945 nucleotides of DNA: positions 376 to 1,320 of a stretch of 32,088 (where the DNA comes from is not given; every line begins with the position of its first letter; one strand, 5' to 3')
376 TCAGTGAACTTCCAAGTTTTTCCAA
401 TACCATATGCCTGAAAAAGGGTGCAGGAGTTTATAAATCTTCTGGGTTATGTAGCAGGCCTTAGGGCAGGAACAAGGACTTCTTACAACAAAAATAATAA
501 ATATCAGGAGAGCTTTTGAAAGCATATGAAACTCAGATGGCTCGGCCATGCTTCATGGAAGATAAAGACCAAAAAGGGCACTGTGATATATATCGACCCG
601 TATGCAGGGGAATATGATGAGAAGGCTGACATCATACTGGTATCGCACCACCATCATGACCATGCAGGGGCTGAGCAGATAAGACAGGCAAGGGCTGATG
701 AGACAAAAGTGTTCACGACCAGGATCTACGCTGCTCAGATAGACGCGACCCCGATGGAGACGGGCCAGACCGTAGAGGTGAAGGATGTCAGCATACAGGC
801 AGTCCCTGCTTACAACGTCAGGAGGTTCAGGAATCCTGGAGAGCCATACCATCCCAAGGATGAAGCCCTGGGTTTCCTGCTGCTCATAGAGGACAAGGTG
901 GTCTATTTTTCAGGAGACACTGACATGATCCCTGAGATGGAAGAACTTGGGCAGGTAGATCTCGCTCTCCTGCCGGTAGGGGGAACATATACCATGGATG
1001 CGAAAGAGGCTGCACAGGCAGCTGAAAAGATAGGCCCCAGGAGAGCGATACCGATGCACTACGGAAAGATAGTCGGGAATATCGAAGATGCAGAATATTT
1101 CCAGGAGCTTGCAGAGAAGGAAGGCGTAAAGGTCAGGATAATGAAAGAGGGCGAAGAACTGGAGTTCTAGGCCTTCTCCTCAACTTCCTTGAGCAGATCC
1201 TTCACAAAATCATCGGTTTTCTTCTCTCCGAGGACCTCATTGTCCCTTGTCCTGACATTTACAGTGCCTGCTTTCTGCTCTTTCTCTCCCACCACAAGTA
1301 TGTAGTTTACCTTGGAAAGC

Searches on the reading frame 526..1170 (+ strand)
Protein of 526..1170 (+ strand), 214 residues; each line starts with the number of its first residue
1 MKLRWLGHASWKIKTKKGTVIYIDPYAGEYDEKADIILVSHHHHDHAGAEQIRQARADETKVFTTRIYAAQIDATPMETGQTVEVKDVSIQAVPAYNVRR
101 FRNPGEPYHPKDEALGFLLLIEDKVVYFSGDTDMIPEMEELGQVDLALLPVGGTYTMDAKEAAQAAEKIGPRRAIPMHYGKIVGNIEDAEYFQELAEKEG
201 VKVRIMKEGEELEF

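Call 12: search_protein_families(library=pfam, proteins=[window:526-1170:+])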
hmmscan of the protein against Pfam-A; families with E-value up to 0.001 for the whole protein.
window:526-1170:+ (214 aa): 3 families
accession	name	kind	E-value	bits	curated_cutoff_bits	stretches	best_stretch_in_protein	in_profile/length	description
PF13483.12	Lactamase_B_3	-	5e-33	114.8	24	1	2-178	1-160/160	Beta-lactamase superfamily domain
PF12706.13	Lactamase_B_2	-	4.9e-22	78.9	27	1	29-179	24-200/200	Beta-lactamase superfamily domain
PF00753.33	Lactamase_B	-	0.00036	21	22.7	0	34-49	44-59/196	Metallo-beta-lactamase superfamily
